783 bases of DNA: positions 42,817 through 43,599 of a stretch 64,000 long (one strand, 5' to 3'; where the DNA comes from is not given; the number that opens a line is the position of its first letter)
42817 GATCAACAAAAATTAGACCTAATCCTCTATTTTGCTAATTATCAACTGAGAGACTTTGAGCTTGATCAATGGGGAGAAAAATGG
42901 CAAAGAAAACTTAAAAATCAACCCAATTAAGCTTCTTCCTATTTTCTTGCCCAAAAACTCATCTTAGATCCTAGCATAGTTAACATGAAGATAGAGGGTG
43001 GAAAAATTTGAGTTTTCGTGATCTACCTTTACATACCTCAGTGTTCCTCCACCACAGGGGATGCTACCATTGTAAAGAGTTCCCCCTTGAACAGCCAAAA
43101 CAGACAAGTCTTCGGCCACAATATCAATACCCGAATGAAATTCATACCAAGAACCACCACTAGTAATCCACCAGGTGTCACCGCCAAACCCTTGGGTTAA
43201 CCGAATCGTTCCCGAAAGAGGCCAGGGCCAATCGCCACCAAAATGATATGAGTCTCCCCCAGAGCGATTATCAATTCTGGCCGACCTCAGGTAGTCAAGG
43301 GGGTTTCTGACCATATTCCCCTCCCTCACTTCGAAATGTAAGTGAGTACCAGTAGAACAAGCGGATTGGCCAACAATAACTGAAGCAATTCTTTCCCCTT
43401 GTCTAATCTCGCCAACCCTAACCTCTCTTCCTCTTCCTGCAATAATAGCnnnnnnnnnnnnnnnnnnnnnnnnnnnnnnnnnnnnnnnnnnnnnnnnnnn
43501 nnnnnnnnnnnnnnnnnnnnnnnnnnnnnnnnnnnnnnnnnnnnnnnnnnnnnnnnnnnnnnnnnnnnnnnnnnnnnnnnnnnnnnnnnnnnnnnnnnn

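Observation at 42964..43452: FtsEX-associated coiled-coil M23 peptidase with an apparently circularly permuted, catalytically intact M23 domain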

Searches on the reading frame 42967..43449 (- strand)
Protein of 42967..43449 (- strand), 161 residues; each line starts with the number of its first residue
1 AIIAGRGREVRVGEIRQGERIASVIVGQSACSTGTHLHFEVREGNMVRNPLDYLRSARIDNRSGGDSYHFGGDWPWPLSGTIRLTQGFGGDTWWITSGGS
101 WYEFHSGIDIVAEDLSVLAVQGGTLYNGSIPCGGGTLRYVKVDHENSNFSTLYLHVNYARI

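Call 33: predict_structure(alignment_id=A2)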
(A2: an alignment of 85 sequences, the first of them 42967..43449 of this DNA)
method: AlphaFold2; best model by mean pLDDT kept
length: 161 residues; sequences in the alignment: 85
mean_pLDDT: 94.0   pTM: 0.90
mean pLDDT of the five models: 94.0, 94.0, 93.9, 93.2, 93.1
residues with pLDDT >= 90: 146; 70-90: 7; 50-70: 6; < 50: 2
segments of 3 or more residues with pLDDT < 50: none
pLDDT, mean of each block of 10 residues (from residue 1): 65 98 96 95 97 97 96 97 98 95 96 98 96 92 97 94 70
secondary structure, 60 per line:
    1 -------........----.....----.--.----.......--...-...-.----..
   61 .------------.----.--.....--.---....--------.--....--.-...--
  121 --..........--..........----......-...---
elements in order: E8-15 E20-24 E37-43 E46-48 E59-61 E82-86 H93-96 E108-111 E116-118 E123-132 E135-144 E149-154 E156-158

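Call 34: search_protein_representatives(protein=window:42967-43449:-)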
Query: 161 residues. Proteins with E-value up to 0.001 (for the whole library): 2336; up to 1e-10: 97; up to 1e-30: 27. The best 150 are listed.
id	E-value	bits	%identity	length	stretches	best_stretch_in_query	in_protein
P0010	3.2e-59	215.8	60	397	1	2-161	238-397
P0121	2.5e-51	190.1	59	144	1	17-158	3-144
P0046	2.0e-49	183.9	55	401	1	2-158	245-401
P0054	2.9e-45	170.3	56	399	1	2-159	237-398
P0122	7.1e-44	165.8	52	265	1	3-160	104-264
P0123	2.5e-40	154.3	52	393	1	1-158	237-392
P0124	4.1e-40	153.6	50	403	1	2-158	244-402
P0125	2.0e-39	151.4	51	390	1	2-158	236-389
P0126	3.5e-39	150.6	52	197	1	1-158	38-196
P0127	1.4e-37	145.3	51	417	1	2-158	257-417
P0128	2.6e-37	144.5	54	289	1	2-158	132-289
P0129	2.0e-36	141.6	49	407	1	2-158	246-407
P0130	4.7e-36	140.4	51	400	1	1-159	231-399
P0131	3.4e-35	137.6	48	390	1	3-158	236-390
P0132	5.1e-35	137.0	54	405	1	2-158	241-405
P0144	4.6e-31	124.1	45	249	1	8-156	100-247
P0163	3.1e-25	105.2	40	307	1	15-158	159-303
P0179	6.8e-18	81.3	39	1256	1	14-158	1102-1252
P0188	6.1e-16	74.9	41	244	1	8-156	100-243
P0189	6.9e-16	74.7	38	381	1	15-156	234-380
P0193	6.6e-15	71.5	36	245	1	14-156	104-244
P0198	1.5e-13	67.1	34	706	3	10-157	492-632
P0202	9.8e-13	64.4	34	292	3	14-158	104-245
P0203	1.3e-12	64.0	40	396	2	57-157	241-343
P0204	2.2e-12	63.3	37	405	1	15-156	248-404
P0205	4.5e-12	62.3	40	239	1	11-156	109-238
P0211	2.2e-11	60.1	46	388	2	63-157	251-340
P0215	1.1e-10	57.8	37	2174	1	27-149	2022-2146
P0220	2.2e-10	56.8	35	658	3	14-156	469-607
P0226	7.6e-10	55.1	34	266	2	9-156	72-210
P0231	1.5e-09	54.1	36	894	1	16-157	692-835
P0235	2.0e-09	53.7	33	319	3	25-155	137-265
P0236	2.2e-09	53.6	38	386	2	61-157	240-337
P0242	3.3e-09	53.0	36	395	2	42-157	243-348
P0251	1.1e-08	51.3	44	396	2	69-157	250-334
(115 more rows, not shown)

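Call 41: list_cluster_members(proteins=[P0144, P0163, P0179, P0188, P0189, P0193, P0204, P0205, P0215, P0231])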
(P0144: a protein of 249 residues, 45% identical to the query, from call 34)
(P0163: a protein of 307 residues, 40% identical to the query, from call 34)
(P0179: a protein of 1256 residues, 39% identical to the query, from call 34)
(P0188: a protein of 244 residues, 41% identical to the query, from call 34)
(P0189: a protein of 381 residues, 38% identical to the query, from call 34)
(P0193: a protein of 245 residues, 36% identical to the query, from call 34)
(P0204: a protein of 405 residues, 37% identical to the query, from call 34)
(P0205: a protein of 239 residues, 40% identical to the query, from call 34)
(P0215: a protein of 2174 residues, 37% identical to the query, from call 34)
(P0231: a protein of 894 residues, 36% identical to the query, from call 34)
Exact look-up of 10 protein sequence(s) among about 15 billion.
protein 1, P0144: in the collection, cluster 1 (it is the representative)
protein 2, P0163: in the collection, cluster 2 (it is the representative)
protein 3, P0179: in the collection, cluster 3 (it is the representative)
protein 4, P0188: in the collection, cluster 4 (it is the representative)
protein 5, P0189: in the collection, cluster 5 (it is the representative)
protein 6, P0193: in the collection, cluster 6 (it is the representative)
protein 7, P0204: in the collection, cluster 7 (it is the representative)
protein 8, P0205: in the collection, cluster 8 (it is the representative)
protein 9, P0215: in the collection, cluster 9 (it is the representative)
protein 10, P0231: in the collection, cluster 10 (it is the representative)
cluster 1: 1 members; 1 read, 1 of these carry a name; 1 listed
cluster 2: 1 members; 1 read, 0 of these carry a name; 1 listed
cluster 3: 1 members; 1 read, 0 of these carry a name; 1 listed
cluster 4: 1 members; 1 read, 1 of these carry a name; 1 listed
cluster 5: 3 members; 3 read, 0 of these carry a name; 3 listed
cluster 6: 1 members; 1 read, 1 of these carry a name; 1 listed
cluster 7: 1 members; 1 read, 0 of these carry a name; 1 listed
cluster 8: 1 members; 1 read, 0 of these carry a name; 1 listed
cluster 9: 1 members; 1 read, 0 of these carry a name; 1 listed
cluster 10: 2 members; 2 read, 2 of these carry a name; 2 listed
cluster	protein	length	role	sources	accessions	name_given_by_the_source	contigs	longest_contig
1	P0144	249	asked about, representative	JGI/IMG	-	hypothetical protein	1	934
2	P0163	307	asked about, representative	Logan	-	-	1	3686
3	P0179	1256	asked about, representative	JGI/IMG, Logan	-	-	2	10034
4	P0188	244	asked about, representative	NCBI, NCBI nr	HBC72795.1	TPA: hypothetical protein DCZ90_03225 [Candidatus Amesbacteria bacterium] | hypothetical protein [Candidatus Amesbacteria bacterium]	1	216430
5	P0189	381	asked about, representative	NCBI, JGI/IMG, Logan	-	-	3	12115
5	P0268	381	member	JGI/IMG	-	-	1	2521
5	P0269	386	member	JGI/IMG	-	-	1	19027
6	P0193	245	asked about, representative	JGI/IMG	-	hypothetical protein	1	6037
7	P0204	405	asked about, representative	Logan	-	-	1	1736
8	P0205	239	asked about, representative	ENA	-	-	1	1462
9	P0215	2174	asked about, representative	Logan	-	-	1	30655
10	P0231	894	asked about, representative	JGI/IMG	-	endonuclease/exonuclease/phosphatase family metal-dependent hydrolase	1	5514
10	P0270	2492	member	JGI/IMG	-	endonuclease/exonuclease/phosphatase family metal-dependent hydrolase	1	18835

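Call 42: find_related_loci(query=A2, collection=genome_contigs, flank=4000)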
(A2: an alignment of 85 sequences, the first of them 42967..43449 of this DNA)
Query A2 (161 aa) in genome_contigs; peptide patterns used: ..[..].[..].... (x = any residue, [..] = any of these).
441 stretches matched a pattern; 247 encode a relative of the query (tblastn E <= 1e-3); the best 80 are kept; 80 distinct loci.
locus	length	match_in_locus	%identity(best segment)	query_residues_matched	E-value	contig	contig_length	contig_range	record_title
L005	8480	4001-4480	65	1-161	3e-74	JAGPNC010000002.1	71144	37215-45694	Candidatus Shapirobacteria bacterium isolate Gw_SlDig_bin_51 Gw_SlDig_437_length_71144_cov_8.590366, whole genome shotgu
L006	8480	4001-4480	63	1-161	6e-72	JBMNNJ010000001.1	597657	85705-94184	MAG: Patescibacteria group bacterium isolate SBF912LR0HQ0104 contig_45780, whole genome shotgun sequence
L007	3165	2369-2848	64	1-161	4e-71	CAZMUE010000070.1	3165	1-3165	MAG TPA_asm: uncultured Gammaproteobacteria bacterium isolate binchicken_co204_357 genome assembly, contig: NODE_40957_l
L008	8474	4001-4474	58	1-158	1e-65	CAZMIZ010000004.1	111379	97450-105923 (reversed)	MAG TPA_asm: uncultured Gammaproteobacteria bacterium isolate binchicken_co338_18 genome assembly, contig: NODE_38_lengt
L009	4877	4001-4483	58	1-161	9e-65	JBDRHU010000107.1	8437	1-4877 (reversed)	MAG: Patescibacteria group bacterium isolate MEGAHIT-group-1.55 k141_8774111, whole genome shotgun sequence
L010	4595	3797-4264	62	2-158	2e-62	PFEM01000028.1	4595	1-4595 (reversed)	MAG: Candidatus Shapirobacteria bacterium CG10_big_fil_rev_8_21_14_0_10_48_15 CG10_8_21_14_0.10_scaffold_22736_c, whole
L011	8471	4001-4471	58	2-158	5e-62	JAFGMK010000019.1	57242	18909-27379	MAG: Candidatus Paceibacterota bacterium isolate Zod_Metabat.464 k87_6117855, whole genome shotgun sequence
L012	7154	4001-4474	61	1-158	1e-58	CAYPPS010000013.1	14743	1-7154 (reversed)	MAG TPA_asm: uncultured Gammaproteobacteria bacterium isolate binchicken_co181_619 genome assembly, contig: NODE_7174_le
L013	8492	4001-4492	56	1-158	4e-58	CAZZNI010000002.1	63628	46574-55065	MAG TPA_asm: uncultured Gammaproteobacteria bacterium isolate SRP241326_co4_16 genome assembly, contig: NODE_744_length_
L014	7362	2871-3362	53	1-160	5e-54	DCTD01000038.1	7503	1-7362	MAG TPA_asm: Patescibacteria group bacterium UBA1449 UBA1449_contig_12750, whole genome shotgun sequence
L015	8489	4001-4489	50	1-158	1e-51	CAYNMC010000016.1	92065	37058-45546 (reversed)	MAG TPA_asm: uncultured Pseudomonadales bacterium isolate SRP231805_co4_157 genome assembly, contig: k141_175125, whole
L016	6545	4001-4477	54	1-158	9e-52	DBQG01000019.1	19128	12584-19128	MAG TPA_asm: Patescibacteria group bacterium UBA1400 UBA1400_contig_7389, whole genome shotgun sequence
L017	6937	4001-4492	52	1-160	9e-52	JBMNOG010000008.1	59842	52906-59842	MAG: Patescibacteria group bacterium isolate SBF912SR1HQ0020 scaffold_1306_c1, whole genome shotgun sequence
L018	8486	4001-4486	50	1-160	2e-49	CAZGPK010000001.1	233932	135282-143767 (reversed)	MAG TPA_asm: uncultured Gammaproteobacteria bacterium isolate SRP050083_co7_586 genome assembly, contig: NODE_9_length_2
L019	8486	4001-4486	50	1-158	6e-49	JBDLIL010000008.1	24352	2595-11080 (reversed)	MAG: Patescibacteria group bacterium isolate MAG029 MAG029_8, whole genome shotgun sequence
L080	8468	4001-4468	43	1-157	1e-34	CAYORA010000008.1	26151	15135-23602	MAG TPA_asm: uncultured Gammaproteobacteria bacterium isolate SRP170004_co1_164 genome assembly, contig: NODE_2753_lengt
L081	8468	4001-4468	43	1-157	1e-34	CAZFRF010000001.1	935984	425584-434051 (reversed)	MAG TPA_asm: uncultured Gammaproteobacteria bacterium isolate SRP292972_co1_100 genome assembly, contig: NODE_5_length_9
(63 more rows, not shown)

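Call 43: list_cluster_members(proteins=[P0203, P0211, P0236, P0242, P0251, P0198, P0202, P0220, P0226, P0235])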
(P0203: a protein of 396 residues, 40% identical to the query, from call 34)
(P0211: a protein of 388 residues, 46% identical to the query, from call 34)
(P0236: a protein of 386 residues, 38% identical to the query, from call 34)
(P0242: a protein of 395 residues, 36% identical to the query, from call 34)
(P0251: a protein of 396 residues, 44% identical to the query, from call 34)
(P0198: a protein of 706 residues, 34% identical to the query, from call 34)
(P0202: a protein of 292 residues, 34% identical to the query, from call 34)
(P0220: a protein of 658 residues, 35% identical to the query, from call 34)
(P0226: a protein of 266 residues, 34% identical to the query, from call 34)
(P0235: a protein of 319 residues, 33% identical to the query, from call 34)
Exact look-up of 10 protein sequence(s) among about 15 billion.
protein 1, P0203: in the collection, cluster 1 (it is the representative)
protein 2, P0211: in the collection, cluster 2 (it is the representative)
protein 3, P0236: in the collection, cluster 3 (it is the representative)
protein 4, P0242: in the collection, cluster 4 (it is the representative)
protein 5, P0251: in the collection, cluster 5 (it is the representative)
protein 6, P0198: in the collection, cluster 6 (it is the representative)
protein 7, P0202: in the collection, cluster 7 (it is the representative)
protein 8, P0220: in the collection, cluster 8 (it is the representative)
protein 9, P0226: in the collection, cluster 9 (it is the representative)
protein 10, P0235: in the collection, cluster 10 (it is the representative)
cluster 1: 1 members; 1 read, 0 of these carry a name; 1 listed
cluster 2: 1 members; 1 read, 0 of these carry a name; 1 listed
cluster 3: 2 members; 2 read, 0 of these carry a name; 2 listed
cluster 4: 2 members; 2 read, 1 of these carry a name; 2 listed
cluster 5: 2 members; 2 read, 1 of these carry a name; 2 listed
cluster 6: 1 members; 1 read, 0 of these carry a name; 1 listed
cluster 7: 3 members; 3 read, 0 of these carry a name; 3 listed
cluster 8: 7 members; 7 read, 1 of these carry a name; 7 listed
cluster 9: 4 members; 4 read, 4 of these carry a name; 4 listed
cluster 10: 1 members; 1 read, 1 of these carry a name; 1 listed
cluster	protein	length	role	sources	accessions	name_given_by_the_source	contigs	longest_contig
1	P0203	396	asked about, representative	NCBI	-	-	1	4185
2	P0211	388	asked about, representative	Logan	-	-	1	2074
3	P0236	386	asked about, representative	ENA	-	-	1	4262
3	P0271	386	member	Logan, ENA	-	-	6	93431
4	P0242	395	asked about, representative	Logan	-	-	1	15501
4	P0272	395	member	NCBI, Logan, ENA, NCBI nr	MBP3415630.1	MAG: peptidoglycan DD-metalloendopeptidase family protein [Clostridia bacterium] | peptidoglycan DD-metalloendopeptidase family protein [Clostridia bacterium]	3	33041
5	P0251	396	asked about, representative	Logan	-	-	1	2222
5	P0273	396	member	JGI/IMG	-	murein DD-endopeptidase MepM/ murein hydrolase activator NlpD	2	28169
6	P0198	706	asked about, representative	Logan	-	-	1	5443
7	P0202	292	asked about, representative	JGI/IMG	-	-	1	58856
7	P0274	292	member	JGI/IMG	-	-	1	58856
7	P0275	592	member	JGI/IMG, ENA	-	-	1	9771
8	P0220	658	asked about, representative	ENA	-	-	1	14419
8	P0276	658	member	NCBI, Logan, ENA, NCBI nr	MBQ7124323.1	MAG: peptidoglycan DD-metalloendopeptidase family protein [Oscillospiraceae bacterium] | peptidoglycan DD-metalloendopeptidase family protein [Oscillospiraceae bacterium]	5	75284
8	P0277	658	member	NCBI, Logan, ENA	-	-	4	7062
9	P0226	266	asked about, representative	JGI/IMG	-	murein DD-endopeptidase MepM/ murein hydrolase activator NlpD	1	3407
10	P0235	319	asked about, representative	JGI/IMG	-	murein DD-endopeptidase MepM/ murein hydrolase activator NlpD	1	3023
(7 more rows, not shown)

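Call 50: search_protein_families(library=pfam, proteins=[P0188, P0179, P0215, P0202], max_evalue=0.01)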
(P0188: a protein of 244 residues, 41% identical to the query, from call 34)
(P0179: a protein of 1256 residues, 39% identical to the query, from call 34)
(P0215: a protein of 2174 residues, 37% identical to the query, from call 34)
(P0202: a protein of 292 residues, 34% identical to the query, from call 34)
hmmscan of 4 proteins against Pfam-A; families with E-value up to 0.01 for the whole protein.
P0188 (244 aa): 1 family
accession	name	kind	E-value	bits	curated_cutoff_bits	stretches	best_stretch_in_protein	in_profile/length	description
PF01551.29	Peptidase_M23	-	2.8e-12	47.1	28.7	1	106-142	62-95/96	Peptidase family M23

P0179 (1256 aa): 1 family
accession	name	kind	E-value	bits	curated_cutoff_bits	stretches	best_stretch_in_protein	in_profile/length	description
PF01551.29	Peptidase_M23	-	1.2e-13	51.4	28.7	1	1097-1140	57-96/96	Peptidase family M23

P0215 (2174 aa): 2 families
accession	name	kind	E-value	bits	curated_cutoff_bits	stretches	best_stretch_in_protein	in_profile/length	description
PF01551.29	Peptidase_M23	-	7.6e-06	26.5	28.7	0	2017-2045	68-96/96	Peptidase family M23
PF18884.5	TSP3_bac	-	0.00016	21.9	25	1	1411-1430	1-20/22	Bacterial TSP3 repeat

P0202 (292 aa): 6 families
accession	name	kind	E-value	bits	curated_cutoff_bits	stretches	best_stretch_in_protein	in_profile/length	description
PF01551.29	Peptidase_M23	-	6.4e-66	219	28.7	2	42-138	1-96/96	Peptidase family M23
PF16886.11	ATP-synt_ab_Xtn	-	6.3e-05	23.1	25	0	97-119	14-36/88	ATPsynthase alpha/beta subunit barrel-sandwich domain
PF00364.28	Biotin_lipoyl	-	0.00028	21.1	22.1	0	245-260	18-33/73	Biotin-requiring enzyme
PF13533.13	Biotin_lipoyl_2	-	0.00035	20.8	29.8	1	99-113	16-30/32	Biotin-lipoyl like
PF05896.17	NQRA_N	-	0.00076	20.1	25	0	183-215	55-87/94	NqrA N-terminal barrel-sandwich hybrid domain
PF01333.25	Apocytochr_F_C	-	0.0055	17.2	30.4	0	58-118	6-67/118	Apocytochrome F, C-terminal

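Call 51: find_encoding_contigs(protein=P0188, flank=4000, max_places=1)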
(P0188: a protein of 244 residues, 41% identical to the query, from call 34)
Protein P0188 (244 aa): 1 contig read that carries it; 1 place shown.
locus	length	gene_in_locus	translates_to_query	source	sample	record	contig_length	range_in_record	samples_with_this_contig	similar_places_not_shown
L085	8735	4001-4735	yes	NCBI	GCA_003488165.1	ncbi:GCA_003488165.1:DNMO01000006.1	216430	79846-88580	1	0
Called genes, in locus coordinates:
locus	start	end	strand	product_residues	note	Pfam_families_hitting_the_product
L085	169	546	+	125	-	-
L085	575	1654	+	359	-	PF03462:PCRF, PF00472:RF-1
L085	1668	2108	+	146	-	-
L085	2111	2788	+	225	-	PF00005:ABC_tran, PF13304:AAA_21 (weak)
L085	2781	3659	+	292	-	PF18075:FtsX_ECD, PF02687:FtsX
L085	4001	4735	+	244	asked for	PF01551:Peptidase_M23 (weak)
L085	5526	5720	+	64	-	-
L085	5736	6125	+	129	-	PF04892:VanZ-LLP1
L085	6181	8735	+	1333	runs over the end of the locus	PF13641:Glyco_tranf_2_3, PF00535:Glycos_transf_2, PF13632:Glyco_trans_2_3, PF13439:Glyco_transf_4, PF13579:Glyco_trans_4_4, PF20706:GT4-conflict, PF00534:Glycos_transf_1, PF13692:Glyco_trans_1_4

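Call 52: find_encoding_contigs(protein=P0179, flank=4000, max_places=1)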
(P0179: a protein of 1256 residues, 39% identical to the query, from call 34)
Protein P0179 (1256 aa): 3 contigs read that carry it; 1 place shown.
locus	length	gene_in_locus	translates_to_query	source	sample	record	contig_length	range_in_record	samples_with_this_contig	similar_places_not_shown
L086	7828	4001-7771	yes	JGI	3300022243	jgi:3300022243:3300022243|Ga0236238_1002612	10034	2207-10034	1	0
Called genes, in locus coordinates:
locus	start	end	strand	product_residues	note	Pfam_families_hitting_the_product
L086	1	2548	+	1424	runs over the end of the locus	-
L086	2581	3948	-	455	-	-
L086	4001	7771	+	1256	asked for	PF01551:Peptidase_M23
